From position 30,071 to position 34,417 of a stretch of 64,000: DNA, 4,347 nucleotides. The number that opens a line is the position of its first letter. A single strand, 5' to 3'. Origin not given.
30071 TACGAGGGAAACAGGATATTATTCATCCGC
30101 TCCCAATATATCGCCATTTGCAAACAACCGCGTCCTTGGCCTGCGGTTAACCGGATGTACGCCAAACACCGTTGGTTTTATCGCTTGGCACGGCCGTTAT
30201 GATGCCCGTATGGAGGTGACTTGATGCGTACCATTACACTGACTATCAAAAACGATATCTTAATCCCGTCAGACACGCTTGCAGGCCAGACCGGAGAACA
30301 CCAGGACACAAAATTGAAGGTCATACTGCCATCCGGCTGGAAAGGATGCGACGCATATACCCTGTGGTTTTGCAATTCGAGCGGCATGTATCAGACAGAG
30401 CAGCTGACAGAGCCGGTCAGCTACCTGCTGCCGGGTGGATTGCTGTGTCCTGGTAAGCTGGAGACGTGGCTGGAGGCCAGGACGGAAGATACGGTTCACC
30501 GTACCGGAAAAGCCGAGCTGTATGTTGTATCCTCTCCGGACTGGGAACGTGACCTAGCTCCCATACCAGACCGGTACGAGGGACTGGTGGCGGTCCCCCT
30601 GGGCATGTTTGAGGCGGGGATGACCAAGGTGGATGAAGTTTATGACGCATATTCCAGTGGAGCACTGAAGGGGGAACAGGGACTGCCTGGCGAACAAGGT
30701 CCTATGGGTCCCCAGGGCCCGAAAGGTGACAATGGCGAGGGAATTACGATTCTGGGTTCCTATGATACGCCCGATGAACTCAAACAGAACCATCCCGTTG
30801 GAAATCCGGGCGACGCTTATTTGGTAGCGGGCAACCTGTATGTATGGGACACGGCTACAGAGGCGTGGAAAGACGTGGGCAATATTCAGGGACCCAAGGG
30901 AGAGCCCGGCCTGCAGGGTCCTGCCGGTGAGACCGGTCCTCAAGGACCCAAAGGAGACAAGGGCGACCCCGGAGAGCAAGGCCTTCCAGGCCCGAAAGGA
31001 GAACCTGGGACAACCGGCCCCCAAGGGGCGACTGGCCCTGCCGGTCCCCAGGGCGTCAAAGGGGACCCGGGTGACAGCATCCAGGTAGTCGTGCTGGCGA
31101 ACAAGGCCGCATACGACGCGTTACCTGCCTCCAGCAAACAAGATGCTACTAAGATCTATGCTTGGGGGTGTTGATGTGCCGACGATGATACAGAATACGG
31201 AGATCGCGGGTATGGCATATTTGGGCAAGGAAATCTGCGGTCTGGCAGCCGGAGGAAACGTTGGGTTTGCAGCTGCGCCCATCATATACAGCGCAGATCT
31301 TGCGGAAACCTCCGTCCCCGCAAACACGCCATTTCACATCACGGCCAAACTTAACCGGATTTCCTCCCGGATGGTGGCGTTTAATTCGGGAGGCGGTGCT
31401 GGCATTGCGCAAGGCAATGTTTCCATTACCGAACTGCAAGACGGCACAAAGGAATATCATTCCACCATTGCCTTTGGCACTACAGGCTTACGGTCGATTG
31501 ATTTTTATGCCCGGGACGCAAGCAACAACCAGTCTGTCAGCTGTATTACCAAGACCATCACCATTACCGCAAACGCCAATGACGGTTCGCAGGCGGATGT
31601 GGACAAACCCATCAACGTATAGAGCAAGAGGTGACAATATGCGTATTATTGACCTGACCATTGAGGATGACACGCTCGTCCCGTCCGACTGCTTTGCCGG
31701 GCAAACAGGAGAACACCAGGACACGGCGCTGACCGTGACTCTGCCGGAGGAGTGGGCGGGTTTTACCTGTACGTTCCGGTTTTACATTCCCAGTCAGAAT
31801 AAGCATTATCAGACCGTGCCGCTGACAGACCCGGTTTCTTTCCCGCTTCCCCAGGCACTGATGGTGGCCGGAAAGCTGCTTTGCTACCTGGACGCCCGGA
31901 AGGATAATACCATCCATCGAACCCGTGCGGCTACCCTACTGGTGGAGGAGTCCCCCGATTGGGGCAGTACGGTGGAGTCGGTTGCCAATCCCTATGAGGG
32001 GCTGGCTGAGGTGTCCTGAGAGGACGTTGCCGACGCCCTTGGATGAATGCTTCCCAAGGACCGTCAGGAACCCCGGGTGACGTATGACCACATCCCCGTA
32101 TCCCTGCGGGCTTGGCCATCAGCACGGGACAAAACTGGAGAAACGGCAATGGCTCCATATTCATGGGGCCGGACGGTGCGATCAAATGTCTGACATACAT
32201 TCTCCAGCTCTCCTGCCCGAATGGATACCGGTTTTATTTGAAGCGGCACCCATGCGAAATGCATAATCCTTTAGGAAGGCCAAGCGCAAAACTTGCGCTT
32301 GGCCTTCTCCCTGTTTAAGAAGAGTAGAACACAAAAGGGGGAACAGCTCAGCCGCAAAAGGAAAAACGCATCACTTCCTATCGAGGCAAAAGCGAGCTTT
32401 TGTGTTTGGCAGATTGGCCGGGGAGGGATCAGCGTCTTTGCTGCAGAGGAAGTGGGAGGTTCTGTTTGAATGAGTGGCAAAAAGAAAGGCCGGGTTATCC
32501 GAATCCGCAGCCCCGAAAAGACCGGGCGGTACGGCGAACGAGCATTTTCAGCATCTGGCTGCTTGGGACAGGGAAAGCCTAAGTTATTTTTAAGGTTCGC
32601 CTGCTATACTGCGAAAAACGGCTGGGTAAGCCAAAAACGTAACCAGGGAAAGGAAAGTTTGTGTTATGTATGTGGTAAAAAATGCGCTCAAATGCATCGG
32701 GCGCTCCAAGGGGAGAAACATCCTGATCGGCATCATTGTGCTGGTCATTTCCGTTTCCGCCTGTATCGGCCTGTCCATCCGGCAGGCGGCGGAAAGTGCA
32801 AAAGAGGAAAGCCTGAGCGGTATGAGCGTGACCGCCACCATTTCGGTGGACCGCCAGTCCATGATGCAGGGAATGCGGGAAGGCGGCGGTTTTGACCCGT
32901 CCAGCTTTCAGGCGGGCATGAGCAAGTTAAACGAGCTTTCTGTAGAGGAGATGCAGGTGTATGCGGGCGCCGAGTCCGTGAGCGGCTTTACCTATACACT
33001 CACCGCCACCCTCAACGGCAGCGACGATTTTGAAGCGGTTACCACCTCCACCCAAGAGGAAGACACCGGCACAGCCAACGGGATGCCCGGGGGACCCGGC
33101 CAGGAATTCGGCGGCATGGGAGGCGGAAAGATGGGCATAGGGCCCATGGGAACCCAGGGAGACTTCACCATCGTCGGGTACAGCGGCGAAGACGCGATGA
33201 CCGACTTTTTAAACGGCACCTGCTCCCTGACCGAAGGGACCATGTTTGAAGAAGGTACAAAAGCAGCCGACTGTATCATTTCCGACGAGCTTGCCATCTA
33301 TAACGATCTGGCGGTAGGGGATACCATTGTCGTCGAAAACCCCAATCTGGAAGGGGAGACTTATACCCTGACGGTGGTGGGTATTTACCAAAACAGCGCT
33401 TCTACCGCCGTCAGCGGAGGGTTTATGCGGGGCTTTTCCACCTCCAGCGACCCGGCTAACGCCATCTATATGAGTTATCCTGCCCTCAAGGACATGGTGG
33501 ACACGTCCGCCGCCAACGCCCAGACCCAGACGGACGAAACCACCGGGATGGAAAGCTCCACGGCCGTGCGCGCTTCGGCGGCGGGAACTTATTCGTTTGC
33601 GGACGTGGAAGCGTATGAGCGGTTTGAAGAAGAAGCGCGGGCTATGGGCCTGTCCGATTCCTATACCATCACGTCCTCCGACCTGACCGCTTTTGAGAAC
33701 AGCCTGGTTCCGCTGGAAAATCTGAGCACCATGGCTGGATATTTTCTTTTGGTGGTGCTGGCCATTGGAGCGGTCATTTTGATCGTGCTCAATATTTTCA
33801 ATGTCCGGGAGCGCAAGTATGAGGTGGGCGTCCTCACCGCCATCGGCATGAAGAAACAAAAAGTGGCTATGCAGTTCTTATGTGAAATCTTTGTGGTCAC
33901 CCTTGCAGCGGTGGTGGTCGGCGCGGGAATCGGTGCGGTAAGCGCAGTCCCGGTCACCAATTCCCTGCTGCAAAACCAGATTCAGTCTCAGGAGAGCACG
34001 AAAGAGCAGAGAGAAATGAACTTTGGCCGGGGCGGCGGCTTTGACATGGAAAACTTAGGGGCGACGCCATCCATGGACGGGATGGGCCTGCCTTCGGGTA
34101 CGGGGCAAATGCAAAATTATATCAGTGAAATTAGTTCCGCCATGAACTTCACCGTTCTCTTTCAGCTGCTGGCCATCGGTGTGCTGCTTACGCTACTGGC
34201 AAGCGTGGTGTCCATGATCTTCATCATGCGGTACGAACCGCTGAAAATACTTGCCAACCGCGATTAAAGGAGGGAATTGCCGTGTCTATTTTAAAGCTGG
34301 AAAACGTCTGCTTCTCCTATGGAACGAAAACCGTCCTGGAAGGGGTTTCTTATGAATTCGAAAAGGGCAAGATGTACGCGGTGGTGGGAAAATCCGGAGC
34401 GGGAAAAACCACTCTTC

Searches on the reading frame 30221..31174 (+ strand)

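Call 84: search_protein_families(library=phrogs, proteins=[window:30221-31174:+], max_evalue=0.001)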
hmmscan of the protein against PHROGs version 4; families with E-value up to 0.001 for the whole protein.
window:30221-31174:+ (317 aa): 44 families (the best 25 are shown)
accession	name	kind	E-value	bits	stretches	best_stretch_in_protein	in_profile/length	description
phrog_35286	-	unknown function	4.7e-33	115.6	2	146-286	212-337/750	-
phrog_3904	-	tail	6.5e-33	115.1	1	142-252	788-890/1086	tail fiber protein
phrog_819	-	tail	1.1e-26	94.4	2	149-285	566-711/1024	tail protein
phrog_6320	-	tail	5.3e-21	76.1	1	222-286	144-211/745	tail fiber protein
phrog_10972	-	tail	6.8e-21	76.1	2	219-299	152-238/343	tail fiber protein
phrog_5073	-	tail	1.1e-18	68.6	1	150-289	275-371/519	tail fiber protein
phrog_366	-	tail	4.9e-17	63.5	1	223-280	329-386/474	tail fiber protein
phrog_1658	-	unknown function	5.5e-13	50.2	1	218-286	43-108/239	-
phrog_8745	-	tail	2.2e-12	46.2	1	223-284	1415-1476/1803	tail fiber protein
phrog_21765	-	unknown function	5.7e-12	46.4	1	161-229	122-185/422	-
phrog_1806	-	tail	1.7e-11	44.9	1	212-284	90-166/276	collagen like minor tail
phrog_15437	-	tail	1.7e-10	41.2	1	141-224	311-390/656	tail fiber protein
phrog_3420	-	unknown function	5.2e-10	38.5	1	146-282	153-292/929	-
phrog_34916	-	tail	6.8e-10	40.1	1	148-176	30-58/124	tail fiber protein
phrog_22681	-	DNA, RNA and nucleotide metabolism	8.7e-10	39.7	0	221-260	108-147/157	DNA polymerase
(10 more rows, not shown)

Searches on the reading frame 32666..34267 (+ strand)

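Call 84: search_protein_families(library=phrogs, proteins=[window:32666-34267:+], max_evalue=0.001)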
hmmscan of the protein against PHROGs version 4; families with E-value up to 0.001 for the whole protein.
window:32666-34267:+ (533 aa): 1 family
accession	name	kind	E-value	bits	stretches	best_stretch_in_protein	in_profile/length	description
phrog_6434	-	unknown function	1.7e-34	120.4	1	3-530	1-453/456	-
